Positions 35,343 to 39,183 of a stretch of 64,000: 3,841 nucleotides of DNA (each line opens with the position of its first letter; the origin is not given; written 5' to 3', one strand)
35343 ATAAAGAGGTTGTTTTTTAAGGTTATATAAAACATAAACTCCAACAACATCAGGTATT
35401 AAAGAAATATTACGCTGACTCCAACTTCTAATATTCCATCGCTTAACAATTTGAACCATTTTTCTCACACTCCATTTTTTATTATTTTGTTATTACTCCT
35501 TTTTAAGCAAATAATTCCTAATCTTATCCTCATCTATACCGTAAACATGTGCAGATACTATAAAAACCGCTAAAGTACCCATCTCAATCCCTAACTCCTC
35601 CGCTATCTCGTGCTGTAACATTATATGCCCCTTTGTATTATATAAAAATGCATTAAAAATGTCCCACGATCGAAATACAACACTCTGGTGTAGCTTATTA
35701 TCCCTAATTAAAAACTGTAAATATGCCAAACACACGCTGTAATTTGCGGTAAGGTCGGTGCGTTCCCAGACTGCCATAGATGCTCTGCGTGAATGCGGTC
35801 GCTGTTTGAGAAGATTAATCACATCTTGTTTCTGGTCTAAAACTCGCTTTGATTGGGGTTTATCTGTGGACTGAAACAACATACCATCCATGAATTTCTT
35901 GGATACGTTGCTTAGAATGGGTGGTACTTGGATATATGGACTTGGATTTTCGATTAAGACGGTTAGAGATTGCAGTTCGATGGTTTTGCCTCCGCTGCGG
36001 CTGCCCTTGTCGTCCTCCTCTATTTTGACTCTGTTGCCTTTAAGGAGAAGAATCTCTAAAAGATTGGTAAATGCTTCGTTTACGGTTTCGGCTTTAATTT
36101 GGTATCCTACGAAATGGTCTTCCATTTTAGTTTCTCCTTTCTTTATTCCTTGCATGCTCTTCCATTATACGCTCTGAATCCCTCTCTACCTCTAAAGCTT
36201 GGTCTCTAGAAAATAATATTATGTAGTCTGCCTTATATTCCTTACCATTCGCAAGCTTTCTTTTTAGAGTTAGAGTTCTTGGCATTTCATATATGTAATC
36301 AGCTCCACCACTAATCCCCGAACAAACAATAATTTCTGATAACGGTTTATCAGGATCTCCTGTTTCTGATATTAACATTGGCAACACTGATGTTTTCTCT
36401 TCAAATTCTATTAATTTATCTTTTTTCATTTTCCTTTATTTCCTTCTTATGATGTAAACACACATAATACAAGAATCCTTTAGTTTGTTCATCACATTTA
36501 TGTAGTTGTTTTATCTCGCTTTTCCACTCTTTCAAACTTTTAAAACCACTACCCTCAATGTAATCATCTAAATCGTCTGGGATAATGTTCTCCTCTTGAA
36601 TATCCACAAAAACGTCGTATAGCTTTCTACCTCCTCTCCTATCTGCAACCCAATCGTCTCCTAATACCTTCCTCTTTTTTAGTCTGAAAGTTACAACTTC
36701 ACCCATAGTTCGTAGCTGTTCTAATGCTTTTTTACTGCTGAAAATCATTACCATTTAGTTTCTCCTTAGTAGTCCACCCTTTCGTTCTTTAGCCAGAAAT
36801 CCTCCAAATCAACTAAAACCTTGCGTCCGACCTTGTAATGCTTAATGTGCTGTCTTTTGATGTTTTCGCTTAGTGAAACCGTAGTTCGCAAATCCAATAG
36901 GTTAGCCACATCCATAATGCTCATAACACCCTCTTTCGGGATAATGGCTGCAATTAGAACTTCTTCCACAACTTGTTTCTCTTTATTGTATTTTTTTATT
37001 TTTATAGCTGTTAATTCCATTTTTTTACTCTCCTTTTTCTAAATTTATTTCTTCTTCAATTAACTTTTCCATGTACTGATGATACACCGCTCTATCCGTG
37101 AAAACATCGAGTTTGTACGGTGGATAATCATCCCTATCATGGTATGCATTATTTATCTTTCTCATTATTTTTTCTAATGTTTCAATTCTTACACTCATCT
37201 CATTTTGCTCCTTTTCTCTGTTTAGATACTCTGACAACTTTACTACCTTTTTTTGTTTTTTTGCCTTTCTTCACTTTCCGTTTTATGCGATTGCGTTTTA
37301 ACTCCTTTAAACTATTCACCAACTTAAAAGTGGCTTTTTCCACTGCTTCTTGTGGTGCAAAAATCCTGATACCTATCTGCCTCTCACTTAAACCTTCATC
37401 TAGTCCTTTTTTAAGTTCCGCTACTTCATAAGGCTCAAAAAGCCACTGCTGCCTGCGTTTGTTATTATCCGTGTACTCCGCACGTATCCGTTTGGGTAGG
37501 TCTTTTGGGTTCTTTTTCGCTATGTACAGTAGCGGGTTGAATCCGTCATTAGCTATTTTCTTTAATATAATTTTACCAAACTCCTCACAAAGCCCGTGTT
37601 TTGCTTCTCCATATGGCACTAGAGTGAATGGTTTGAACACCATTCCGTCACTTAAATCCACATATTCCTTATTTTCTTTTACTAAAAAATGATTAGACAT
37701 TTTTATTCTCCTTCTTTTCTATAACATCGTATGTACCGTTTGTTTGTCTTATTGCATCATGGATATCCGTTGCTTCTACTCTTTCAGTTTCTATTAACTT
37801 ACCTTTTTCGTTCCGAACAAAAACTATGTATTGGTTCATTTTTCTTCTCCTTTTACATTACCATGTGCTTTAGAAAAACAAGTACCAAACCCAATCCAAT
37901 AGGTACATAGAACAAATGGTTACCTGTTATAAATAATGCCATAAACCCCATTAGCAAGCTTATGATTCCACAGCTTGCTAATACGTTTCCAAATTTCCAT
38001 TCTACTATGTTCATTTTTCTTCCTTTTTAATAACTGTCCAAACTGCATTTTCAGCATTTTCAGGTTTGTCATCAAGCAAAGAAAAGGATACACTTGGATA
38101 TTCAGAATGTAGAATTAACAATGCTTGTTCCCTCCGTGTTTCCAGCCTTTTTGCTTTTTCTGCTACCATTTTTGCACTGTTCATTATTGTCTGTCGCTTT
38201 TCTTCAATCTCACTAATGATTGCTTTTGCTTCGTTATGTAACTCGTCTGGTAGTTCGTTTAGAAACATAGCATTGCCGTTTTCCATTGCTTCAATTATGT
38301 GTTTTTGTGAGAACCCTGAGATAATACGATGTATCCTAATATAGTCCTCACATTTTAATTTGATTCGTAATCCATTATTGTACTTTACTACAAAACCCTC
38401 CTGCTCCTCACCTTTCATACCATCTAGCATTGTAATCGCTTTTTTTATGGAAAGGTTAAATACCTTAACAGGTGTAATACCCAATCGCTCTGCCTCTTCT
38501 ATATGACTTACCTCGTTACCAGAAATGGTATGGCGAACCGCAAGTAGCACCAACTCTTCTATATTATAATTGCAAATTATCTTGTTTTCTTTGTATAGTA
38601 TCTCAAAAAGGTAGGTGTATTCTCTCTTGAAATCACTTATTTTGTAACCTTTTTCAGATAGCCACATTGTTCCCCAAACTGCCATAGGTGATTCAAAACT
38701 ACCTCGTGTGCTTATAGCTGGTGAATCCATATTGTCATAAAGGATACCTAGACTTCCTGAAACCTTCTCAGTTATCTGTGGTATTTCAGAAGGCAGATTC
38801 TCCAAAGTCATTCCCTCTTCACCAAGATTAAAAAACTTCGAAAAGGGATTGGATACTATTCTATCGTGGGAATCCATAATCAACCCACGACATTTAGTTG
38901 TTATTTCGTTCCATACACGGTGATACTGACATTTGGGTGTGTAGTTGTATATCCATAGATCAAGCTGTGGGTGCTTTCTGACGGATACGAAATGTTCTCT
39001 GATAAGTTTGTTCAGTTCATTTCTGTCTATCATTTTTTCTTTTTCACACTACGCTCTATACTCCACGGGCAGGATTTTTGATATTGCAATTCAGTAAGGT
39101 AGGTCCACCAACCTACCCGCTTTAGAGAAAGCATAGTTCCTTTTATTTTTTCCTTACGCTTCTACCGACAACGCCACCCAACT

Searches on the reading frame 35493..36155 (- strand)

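Call 64: search_protein_families(library=pfam, proteins=[window:35493-36155:-], max_evalue=0.001)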
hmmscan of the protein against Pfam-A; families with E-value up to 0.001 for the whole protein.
window:35493-36155:- (220 aa): 1 family
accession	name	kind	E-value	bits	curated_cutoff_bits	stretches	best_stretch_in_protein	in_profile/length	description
PF00303.24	Thymidylat_synt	-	4.5e-19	69.1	24.3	1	101-216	104-222/266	Thymidylate synthase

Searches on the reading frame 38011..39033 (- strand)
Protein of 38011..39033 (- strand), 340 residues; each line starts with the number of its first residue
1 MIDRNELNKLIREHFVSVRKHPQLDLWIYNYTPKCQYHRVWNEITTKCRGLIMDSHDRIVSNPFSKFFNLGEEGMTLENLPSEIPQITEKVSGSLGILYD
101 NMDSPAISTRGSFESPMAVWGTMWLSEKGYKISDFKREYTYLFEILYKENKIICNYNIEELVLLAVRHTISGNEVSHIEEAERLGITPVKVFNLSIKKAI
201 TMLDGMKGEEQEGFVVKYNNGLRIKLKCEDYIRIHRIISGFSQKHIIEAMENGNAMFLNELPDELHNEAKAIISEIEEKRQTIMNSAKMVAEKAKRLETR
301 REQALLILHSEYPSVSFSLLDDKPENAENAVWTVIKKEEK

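Call 12: search_protein_families(library=phrogs, proteins=[window:38011-39033:-], max_evalue=0.001)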
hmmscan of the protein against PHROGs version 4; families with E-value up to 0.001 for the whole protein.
window:38011-39033:- (340 aa): 3 families
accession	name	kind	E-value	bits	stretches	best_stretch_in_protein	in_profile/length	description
phrog_562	-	tail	5.6e-60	204.2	1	9-337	18-362/377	RNA ligase and tail fiber protein attachment catalyst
phrog_8238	-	DNA, RNA and nucleotide metabolism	4.7e-15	55.7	1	17-239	426-678/737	RNA ligase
phrog_21952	-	DNA, RNA and nucleotide metabolism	0.00017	22.2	1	25-102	24-107/327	RNA ligase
